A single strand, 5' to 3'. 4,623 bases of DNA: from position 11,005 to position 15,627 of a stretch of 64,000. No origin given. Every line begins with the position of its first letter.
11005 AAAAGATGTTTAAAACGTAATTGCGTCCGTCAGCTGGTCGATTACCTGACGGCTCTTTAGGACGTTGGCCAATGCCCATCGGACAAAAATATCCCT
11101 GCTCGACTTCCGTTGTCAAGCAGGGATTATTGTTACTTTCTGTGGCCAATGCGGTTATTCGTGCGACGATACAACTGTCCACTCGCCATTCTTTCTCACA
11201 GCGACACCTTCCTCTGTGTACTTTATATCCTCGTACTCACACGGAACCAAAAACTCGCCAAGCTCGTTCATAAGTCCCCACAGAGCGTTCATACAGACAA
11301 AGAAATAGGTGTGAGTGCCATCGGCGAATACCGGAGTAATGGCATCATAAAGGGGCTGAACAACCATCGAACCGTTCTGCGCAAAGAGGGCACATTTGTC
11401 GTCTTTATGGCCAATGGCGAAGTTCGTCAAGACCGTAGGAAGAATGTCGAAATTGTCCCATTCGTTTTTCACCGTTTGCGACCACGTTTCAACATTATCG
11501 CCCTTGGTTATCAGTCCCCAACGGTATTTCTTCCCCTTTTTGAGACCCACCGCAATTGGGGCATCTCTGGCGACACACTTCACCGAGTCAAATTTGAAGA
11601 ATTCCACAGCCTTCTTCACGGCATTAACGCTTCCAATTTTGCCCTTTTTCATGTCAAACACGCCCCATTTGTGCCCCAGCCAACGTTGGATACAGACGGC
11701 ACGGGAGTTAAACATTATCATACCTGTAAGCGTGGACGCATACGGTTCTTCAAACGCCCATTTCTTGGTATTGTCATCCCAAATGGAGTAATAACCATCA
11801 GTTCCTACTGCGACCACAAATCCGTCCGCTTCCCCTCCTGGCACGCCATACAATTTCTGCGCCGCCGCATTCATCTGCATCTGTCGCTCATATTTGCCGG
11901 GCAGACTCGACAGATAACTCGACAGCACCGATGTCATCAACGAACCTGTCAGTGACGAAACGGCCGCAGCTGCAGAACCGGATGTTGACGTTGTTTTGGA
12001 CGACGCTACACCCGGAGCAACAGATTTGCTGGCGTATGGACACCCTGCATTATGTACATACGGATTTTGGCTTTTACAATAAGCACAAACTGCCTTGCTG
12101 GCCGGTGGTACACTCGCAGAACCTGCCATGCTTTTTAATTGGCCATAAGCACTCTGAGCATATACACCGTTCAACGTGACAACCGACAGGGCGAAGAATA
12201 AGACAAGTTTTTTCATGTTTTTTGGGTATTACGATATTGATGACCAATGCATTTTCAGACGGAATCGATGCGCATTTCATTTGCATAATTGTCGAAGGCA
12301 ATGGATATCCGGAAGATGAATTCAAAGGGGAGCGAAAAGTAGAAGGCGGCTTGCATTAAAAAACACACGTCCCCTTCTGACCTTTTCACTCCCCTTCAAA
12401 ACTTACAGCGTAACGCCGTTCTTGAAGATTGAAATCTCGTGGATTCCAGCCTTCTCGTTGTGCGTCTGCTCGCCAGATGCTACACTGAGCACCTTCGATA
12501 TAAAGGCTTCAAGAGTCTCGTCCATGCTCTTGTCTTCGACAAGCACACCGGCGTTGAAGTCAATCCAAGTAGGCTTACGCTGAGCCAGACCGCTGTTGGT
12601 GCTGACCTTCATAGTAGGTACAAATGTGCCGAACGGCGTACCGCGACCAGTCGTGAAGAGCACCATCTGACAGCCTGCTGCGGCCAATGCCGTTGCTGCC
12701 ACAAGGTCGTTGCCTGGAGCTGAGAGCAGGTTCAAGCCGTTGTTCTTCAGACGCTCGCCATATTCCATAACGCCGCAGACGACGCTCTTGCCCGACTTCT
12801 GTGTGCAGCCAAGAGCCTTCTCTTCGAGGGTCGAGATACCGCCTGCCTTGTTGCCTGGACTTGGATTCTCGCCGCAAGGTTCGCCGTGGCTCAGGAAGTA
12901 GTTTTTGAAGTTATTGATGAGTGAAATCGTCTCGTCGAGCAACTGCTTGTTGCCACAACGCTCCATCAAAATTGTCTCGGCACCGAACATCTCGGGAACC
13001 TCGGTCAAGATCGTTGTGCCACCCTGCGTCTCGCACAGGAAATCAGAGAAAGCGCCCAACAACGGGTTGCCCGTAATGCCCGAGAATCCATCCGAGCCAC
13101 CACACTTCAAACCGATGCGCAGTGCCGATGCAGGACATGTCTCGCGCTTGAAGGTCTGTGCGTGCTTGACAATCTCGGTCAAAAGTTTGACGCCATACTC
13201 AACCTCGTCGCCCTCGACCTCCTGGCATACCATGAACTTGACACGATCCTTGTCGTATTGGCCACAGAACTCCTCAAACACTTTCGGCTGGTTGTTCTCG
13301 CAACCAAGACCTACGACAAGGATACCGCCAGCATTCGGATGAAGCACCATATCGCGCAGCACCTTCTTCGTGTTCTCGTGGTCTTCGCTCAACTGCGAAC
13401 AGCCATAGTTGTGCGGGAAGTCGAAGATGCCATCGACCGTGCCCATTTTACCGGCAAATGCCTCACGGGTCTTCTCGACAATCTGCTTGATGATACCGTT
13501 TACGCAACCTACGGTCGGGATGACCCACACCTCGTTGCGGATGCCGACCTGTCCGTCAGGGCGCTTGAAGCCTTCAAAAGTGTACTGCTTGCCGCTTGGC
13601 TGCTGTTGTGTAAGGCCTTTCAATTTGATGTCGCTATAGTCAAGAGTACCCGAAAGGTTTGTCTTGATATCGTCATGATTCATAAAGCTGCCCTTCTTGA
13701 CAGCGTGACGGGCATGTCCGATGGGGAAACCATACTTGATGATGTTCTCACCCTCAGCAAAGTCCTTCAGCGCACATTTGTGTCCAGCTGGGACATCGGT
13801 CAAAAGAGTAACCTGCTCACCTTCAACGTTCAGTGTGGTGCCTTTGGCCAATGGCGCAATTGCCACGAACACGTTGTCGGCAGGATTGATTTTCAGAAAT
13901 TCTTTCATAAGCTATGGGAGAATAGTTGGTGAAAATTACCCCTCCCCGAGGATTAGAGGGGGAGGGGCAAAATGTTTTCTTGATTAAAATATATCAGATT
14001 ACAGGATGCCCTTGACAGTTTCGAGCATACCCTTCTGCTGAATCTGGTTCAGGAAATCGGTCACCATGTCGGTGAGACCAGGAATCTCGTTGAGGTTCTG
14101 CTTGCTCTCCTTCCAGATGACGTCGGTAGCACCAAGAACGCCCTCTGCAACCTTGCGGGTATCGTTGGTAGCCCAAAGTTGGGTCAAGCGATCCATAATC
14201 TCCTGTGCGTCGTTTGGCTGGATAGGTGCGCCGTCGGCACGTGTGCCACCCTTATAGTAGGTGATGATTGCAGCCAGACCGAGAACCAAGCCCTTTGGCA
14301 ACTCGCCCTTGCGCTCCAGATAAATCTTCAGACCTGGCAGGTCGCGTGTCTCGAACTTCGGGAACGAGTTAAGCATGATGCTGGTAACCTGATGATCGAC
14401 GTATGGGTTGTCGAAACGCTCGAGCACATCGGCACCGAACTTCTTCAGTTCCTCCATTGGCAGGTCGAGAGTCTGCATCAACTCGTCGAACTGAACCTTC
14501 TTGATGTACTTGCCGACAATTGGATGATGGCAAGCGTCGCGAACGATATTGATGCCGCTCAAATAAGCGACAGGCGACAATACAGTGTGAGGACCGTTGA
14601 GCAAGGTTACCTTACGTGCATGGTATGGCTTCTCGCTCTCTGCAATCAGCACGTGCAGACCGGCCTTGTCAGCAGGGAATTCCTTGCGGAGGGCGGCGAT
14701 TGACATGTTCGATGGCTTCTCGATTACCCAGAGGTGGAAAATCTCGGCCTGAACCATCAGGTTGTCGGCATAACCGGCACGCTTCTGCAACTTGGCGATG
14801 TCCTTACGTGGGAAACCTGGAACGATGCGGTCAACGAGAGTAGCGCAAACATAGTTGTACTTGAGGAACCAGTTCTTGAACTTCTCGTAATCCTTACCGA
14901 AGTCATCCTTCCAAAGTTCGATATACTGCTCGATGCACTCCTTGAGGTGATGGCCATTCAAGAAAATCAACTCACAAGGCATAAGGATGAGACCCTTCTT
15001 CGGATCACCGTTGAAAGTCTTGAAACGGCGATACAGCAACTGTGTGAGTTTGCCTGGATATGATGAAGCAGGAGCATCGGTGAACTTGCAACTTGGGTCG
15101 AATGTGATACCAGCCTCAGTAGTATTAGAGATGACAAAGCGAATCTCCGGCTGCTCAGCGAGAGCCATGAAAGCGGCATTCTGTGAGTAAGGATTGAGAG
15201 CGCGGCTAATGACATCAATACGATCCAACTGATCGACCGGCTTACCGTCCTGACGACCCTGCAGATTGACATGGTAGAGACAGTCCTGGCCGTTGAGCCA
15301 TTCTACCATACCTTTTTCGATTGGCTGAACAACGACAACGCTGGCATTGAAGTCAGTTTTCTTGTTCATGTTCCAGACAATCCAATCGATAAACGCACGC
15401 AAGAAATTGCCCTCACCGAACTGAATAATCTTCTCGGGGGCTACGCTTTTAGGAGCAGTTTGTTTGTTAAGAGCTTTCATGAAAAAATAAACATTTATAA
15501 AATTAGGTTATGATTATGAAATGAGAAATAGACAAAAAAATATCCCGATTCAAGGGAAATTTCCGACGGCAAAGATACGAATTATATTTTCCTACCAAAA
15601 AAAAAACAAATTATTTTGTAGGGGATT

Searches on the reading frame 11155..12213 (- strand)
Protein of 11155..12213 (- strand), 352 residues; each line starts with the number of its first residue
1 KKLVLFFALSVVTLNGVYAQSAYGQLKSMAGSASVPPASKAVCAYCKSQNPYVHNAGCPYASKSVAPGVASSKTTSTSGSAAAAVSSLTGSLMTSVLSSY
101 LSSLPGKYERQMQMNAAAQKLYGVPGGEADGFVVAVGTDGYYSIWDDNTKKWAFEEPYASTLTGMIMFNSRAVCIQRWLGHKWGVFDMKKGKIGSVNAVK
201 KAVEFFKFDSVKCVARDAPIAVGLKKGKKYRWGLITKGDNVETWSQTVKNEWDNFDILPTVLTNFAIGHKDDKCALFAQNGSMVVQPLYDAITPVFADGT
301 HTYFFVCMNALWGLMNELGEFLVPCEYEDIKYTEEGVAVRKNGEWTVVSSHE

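Call 10: search_protein_families(library=ncbifam, proteins=[window:11155-12213:-], max_evalue=0.00001)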
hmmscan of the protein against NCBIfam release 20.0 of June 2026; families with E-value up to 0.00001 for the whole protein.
window:11155-12213:- (352 aa): 0 families

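Call 33: search_protein_families(library=pfam, proteins=[window:11155-12213:-], max_evalue=0.001)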
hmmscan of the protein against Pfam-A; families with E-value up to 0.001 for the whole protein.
window:11155-12213:- (352 aa): 1 family
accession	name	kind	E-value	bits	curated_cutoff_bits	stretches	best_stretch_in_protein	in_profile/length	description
PF14903.11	WG_beta_rep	-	2.8e-12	46.9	25.6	1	312-345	1-35/35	WG containing repeat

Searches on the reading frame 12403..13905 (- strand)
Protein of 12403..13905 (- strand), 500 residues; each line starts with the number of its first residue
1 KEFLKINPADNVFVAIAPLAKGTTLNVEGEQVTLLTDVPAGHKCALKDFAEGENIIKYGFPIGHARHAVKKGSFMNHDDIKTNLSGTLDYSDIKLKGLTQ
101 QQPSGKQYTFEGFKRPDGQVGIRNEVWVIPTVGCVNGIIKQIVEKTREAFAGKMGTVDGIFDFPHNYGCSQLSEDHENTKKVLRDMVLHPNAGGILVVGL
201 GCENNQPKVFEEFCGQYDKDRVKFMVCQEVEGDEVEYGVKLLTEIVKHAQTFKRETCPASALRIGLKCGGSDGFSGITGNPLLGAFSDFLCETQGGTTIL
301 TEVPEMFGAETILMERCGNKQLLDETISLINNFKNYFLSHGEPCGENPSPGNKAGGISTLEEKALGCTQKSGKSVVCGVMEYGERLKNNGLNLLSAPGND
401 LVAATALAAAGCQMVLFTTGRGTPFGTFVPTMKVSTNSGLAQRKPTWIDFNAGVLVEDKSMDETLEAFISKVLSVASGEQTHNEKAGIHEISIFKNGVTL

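Call 10: search_protein_families(library=ncbifam, proteins=[window:12403-13905:-], max_evalue=0.00001)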
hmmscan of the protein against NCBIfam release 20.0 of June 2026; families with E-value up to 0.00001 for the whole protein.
window:12403-13905:- (500 aa): 1 family
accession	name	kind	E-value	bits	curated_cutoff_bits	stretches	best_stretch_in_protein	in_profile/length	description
TIGR03248.1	galactar-dH20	equivalog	1.8e-94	317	730.85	1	4-494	3-501/507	galactarate dehydratase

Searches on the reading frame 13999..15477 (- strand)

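Call 10: search_protein_families(library=ncbifam, proteins=[window:13999-15477:-], max_evalue=0.00001)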
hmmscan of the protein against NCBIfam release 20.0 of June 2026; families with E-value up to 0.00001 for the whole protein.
window:13999-15477:- (492 aa): 7 families
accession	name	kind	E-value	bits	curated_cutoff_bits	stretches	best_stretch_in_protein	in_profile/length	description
NF002969.0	PRK03643.1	subfamily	5.1e-178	592.7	359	1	2-490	3-480/482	tagaturonate reductase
NF043014.1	DArabDhDalD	equivalog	3.7e-24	85.2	600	1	18-393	2-371/452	D-arabinitol 4-dehydrogenase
NF011611.0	PRK15037.1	subfamily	1.3e-22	80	603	1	12-489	20-484/486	fructuronate reductase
NF002652.0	PRK02318.2-5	equivalog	2e-13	50.1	356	1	220-410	149-334/377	mannitol-1-phosphate 5-dehydrogenase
NF002653.0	PRK02318.2-6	equivalog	4.1e-12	45.8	404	1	159-379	112-305/387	mannitol-1-phosphate 5-dehydrogenase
NF002647.0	PRK02318.1-3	equivalog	1.1e-09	38.1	357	1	216-367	150-295/384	mannitol-1-phosphate 5-dehydrogenase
NF002646.0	PRK02318.1-2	equivalog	7e-07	28.7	368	0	210-379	152-305/382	mannitol-1-phosphate 5-dehydrogenase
